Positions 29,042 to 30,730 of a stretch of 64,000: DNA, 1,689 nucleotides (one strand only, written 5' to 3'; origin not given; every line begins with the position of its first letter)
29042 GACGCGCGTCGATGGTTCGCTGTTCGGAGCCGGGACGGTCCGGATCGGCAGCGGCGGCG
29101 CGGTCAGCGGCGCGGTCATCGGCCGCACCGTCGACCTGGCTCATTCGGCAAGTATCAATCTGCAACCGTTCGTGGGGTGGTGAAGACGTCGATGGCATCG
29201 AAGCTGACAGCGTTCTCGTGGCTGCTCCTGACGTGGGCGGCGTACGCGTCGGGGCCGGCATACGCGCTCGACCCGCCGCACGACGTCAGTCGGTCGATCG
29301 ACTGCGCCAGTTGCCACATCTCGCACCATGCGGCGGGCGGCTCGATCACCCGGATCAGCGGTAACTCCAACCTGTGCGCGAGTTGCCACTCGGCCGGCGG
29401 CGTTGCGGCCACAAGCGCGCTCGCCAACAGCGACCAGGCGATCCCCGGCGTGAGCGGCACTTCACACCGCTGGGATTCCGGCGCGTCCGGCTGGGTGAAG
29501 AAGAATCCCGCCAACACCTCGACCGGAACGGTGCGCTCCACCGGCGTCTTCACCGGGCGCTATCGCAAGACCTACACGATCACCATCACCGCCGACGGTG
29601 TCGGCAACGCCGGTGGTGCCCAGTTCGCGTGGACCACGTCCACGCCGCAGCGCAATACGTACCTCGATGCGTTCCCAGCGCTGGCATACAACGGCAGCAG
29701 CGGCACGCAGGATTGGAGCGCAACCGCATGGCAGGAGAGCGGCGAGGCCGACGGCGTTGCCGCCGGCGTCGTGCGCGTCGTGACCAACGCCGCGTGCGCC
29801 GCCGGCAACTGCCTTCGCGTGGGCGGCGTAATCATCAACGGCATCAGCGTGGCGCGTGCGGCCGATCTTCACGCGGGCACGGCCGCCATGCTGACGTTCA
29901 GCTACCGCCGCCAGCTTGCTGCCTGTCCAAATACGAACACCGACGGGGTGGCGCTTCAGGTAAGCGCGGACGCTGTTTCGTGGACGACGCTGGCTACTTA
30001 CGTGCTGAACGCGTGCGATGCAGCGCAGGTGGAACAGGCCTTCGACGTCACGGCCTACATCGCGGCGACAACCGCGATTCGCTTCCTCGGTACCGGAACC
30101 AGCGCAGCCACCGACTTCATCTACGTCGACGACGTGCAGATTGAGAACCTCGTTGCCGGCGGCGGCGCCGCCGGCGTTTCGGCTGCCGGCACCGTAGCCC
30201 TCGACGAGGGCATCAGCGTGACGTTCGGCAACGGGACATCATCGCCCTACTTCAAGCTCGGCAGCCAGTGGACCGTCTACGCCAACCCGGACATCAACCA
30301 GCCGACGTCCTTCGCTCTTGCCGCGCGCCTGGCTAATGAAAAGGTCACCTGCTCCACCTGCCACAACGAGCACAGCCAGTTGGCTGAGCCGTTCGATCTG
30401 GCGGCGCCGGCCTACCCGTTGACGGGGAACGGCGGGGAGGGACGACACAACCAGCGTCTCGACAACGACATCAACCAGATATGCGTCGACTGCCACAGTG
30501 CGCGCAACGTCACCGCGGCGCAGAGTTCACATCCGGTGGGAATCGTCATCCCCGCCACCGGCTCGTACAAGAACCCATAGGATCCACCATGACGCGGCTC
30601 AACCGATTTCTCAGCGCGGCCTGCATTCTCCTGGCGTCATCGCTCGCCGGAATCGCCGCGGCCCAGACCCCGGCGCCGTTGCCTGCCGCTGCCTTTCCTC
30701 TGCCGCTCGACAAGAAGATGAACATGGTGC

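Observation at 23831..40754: A 17 kb, 12-gene electron-conduit cluster from an inner-membrane cytochrome b to a porin, with about 60 c-type hemes and NHL-propeller partners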

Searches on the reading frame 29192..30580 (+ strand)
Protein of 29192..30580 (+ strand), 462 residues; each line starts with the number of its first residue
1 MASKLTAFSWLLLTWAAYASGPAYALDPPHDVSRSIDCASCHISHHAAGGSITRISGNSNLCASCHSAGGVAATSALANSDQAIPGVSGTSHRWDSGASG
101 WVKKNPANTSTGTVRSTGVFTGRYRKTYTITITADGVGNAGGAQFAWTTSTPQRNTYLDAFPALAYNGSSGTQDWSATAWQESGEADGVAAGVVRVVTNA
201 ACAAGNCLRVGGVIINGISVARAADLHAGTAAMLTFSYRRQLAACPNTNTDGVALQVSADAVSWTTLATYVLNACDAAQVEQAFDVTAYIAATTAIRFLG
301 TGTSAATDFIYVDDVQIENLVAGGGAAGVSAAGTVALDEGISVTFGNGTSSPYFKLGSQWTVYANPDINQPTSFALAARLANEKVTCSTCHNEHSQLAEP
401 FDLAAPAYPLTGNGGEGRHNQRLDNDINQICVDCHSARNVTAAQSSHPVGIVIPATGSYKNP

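Call 5: search_protein_families(library=pfam, proteins=[window:29192-30580:+], max_evalue=0.01)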
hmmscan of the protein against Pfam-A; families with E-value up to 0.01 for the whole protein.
window:29192-30580:+ (462 aa): 5 families
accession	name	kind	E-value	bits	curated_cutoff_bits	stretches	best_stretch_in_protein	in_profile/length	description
PF09699.15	Paired_CXXCH_1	-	1.4e-08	34.7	20.6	1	30-68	1-38/41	Doubled CXXCH motif (Paired_CXXCH_1)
PF14537.11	Cytochrom_c3_2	-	2.4e-06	28.4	25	0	31-67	53-79/79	Cytochrome c3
PF22678.1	Cytochrom_c_NrfB-like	-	5.5e-05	24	27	0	425-449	30-54/89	Cytochrome c-type protein NrfB-like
PF22113.1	Mtrc-MtrF_II-IV_dom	-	0.00024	21.1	30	0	381-447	117-175/176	Outer membrane cytochrome MtrC/MtrF-like, domains II/IV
PF14522.11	Cytochrome_C7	-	0.00092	19.4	24.8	0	35-67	13-49/67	Cytochrome c7 and related cytochrome c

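Call 6: search_protein_families(library=ncbifam, proteins=[window:29192-30580:+], max_evalue=0.01)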
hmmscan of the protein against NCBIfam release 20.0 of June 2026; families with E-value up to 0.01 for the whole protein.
window:29192-30580:+ (462 aa): 6 families
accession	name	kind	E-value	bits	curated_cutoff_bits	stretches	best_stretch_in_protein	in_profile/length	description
TIGR01905.1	paired_CXXCH_1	subfamily_domain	2.3e-08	33.8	25.2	1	36-68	7-38/41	doubled CXXCH domain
TIGR03508.1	decahem_SO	subfamily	4.1e-08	33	192.2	1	35-68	94-126/258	DmsE family decaheme c-type cytochrome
NF045713.1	CxxCH_16_HmcA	equivalog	0.0013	17.4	400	0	380-441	72-124/541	sulfate respiration complex hexadecaheme cytochrome HmcA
NF008659.0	PRK11659.1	equivalog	0.0014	18.4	184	0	29-68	128-169/188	cytochrome c nitrite reductase pentaheme subunit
NF041028.1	decahem_GSU2203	exception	0.0015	17.8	325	0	33-68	123-157/317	GSU2203 family decaheme c-type cytochrome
TIGR03146.1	cyt_nit_nrfB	equivalog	0.0087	16.3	166.6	0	30-67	103-142/145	cytochrome c nitrite reductase pentaheme subunit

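Call 45: search_solved_structures(query=window:29192-30580:+, max_evalue=1, show_alignments=2)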
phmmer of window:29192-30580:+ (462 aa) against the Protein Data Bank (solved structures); distinct sequences matched with E-value up to 1: 4.
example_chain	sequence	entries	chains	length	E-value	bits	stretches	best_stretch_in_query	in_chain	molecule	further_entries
5yq7_C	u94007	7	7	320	0.17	14.1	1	360-403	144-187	Cytochrome subunit of photosynthetic reaction center | MULTIHEME_CYTC DOMAIN-CONTAINING PROTEIN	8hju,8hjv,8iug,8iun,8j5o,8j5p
6qvm_A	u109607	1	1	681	0.19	14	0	31-76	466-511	Multiheme cytochrome cf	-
9ix6_A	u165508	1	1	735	0.36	13.1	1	393-438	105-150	Cas12X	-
8zqc_A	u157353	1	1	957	0.5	12.6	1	393-438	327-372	Cas12X2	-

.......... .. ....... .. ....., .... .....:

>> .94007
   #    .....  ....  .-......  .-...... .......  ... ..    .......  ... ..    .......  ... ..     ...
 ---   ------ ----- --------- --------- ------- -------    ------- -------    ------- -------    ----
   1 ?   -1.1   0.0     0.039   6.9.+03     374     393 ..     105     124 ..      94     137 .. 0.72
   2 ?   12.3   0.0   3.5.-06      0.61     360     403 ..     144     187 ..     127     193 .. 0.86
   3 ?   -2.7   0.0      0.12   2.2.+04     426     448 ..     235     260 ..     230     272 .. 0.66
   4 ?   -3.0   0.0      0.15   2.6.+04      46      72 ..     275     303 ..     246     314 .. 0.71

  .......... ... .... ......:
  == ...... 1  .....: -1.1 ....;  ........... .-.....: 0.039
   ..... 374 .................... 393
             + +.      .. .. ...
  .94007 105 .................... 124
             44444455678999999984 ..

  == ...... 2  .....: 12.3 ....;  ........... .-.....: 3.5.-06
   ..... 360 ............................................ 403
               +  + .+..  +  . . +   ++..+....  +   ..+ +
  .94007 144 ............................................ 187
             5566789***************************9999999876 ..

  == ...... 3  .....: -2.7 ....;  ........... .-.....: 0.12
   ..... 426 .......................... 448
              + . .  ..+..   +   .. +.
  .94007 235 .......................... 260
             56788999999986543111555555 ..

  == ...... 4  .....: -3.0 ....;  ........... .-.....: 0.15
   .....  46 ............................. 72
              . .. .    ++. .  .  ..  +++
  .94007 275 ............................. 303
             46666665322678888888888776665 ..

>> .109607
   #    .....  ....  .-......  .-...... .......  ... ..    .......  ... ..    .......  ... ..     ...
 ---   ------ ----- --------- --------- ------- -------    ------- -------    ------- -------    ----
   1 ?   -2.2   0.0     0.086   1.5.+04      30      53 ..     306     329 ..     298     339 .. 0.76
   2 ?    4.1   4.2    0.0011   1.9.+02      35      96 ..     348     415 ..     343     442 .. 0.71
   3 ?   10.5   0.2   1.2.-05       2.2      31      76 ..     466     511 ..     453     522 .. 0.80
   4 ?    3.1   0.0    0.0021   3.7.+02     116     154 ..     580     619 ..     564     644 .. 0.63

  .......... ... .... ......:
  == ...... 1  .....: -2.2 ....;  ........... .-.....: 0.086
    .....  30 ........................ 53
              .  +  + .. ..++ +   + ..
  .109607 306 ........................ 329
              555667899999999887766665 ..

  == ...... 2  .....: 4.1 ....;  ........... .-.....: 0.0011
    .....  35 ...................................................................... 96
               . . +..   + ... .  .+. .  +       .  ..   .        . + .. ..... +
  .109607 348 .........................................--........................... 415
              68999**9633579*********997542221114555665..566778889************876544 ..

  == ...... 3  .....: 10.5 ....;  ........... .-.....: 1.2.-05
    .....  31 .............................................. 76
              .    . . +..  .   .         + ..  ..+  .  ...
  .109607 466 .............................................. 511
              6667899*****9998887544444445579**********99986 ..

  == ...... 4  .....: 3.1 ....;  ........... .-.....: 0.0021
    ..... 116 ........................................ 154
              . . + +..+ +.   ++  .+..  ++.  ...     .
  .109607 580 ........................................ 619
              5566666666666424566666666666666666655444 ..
